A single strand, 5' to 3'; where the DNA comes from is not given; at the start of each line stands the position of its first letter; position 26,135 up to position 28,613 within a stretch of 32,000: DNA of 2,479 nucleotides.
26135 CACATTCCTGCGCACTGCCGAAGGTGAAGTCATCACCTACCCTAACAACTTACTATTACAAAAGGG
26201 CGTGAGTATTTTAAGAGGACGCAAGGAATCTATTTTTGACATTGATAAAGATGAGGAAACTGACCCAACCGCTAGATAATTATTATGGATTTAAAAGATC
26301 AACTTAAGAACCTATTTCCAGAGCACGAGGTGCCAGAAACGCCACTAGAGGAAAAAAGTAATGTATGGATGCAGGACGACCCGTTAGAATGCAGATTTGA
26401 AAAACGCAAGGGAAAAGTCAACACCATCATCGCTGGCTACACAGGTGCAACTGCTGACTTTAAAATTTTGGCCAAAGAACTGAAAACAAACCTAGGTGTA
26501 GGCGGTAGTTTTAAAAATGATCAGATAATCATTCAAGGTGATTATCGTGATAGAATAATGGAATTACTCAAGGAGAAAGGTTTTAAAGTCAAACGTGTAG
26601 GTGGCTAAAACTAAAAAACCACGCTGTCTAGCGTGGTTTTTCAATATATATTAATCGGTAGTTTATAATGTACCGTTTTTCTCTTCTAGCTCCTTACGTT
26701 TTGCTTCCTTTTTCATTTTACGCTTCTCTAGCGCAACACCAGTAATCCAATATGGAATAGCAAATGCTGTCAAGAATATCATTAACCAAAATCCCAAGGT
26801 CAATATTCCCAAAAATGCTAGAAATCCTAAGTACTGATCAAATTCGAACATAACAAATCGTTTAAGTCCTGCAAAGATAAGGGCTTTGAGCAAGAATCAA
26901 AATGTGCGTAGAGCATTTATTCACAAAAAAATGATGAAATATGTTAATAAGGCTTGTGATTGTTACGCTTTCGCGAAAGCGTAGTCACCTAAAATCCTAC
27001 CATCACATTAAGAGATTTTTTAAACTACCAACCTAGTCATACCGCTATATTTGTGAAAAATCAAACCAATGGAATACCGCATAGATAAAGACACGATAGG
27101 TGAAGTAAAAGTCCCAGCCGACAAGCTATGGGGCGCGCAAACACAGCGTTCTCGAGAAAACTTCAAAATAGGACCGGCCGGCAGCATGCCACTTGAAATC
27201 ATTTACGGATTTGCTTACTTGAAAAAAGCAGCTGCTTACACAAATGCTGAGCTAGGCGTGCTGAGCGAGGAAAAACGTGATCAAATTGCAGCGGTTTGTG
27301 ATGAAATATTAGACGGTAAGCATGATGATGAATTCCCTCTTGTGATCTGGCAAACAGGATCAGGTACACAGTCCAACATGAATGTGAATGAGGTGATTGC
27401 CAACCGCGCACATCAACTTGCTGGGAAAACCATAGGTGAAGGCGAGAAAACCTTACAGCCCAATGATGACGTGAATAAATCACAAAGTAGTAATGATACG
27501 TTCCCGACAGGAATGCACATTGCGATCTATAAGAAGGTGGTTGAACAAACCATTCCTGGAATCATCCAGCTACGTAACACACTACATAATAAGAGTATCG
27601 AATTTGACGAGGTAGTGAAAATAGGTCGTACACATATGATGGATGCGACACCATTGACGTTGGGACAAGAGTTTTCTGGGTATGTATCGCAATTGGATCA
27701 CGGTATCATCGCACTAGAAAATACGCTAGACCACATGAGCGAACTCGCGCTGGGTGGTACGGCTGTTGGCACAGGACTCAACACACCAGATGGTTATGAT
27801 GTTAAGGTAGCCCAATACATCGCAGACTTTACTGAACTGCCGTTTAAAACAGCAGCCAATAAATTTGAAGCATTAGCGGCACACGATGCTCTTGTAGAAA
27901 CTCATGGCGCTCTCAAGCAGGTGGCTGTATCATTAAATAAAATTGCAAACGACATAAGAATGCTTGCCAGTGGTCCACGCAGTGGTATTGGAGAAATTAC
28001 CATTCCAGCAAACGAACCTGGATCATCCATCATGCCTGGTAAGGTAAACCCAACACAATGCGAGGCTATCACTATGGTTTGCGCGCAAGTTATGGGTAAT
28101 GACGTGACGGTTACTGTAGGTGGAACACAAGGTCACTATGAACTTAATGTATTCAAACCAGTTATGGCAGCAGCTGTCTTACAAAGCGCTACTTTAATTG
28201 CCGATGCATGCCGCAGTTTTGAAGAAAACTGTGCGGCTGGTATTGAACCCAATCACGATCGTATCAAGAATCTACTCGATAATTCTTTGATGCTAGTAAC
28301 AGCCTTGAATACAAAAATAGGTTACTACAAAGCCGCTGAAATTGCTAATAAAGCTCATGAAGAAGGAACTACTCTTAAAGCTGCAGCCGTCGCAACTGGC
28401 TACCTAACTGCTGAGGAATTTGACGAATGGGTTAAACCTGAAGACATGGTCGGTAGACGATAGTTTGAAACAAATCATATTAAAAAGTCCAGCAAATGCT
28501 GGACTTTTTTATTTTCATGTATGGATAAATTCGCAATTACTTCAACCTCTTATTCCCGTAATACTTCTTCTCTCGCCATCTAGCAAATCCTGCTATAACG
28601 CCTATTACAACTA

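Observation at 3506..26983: Hyper-iterated perfect palindrome (core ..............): 8 copies in 32 kb, 6 of them inside unrelated genes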

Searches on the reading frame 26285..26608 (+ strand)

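Call 8: search_protein_families(library=ncbifam, proteins=[window:26285-26608:+])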
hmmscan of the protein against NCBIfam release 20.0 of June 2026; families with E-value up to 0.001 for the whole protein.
window:26285-26608:+ (107 aa): 6 families
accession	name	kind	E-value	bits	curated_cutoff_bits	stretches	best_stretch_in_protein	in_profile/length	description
TIGR01158.1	SUI1_rel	equivalog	1.5e-21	76.3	111.65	1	28-107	21-102/102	stress response translation initiation inhibitor YciH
NF005669.0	PRK07451.1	equivalog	2.5e-17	63.3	122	1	34-107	43-116/116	translation initiation factor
NF002096.0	PRK00939.1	subfamily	3.5e-17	62.5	98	1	27-104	20-98/102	stress response translation initiation inhibitor YciH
NF006536.0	PRK09019.1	equivalog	1.1e-16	60.9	142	1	40-107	41-108/108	stress response translation initiation inhibitor YciH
NF005297.0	PRK06824.1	equivalog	2.3e-16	59.8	145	1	40-107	54-121/121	translation initiation factor Sui1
TIGR01159.1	DRP1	subfamily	0.00044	20.3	118.15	1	46-98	99-155/168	density-regulated protein DRP1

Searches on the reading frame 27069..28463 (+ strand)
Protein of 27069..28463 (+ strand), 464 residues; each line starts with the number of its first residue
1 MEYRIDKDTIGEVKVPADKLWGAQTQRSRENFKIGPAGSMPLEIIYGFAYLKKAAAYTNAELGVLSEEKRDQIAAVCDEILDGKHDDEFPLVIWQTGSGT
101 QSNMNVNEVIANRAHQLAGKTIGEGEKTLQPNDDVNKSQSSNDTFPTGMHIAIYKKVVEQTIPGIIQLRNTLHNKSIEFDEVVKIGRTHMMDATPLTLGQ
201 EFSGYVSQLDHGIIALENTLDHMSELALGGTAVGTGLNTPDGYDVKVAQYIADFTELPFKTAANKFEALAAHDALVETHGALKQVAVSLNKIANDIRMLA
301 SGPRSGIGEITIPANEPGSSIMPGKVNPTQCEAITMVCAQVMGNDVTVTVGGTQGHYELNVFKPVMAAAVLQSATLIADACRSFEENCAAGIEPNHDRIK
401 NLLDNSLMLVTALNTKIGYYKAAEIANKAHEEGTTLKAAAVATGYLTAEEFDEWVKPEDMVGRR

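Call 8: search_protein_families(library=ncbifam, proteins=[window:27069-28463:+])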
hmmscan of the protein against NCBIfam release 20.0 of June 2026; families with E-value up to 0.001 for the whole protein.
window:27069-28463:+ (464 aa): 19 families
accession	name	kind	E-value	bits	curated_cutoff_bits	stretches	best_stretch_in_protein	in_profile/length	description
TIGR00979.1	fumC_II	equivalog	2.6e-229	761.6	664.75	1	3-462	1-458/458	class II fumarate hydratase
NF009089.0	PRK12425.1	equivalog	9.6e-188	624.7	840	1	4-462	3-459/464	class II fumarate hydratase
NF008909.0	PRK12273.1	subfamily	9.6e-159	529.2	510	1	1-462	3-463/474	aspartate ammonia-lyase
TIGR00839.1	aspA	equivalog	3.7e-139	464.7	681.2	1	4-461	1-457/468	aspartate ammonia-lyase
NF011092.0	PRK14515.1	subfamily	1.2e-119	400.3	876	1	3-460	11-465/479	aspartate ammonia-lyase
TIGR00928.1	purB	equivalog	2e-24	86.2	326.2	1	140-458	96-403/436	adenylosuccinate lyase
TIGR00838.1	argH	equivalog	1.4e-18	67.1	279.5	1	59-347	42-303/455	argininosuccinate lyase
TIGR02426.1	protocat_pcaB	equivalog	3.9e-18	65.5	355.75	1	54-341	30-288/338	3-carboxy-cis,cis-muconate cycloisomerase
NF006554.0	PRK09053.1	equivalog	5.8e-18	64.9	595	1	141-433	109-402/453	3-carboxy-cis,cis-muconate cycloisomerase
NF006500.1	PRK08937.2-4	subfamily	1.4e-15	57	626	1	143-405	109-362/448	adenylosuccinate lyase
NF052536.2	CoM_syn_XcbD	exception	3.7e-13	49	600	1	153-462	118-433/443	3-sulfopropionylcysteine synthase XcbD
NF006764.0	PRK09285.1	equivalog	4.2e-11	41.9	446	1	140-332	122-308/456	adenylosuccinate lyase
NF002563.0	PRK02186.1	subfamily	4.4e-11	41.8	625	1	140-415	515-780/890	argininosuccinate lyase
NF008964.0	PRK12308.1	equivalog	4.9e-11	41.7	657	1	136-344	104-302/624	argininosuccinate lyase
NF004631.0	PRK05975.1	equivalog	7.4e-11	41.6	371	1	134-334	101-288/352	3-carboxy-cis,cis-muconate cycloisomerase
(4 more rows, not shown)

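Call 9: find_encoding_contigs(protein=window:27069-28463:+, flank=10000, max_places=10)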
Protein window:27069-28463:+ (464 aa): no gene with exactly this product is on record in the collection.
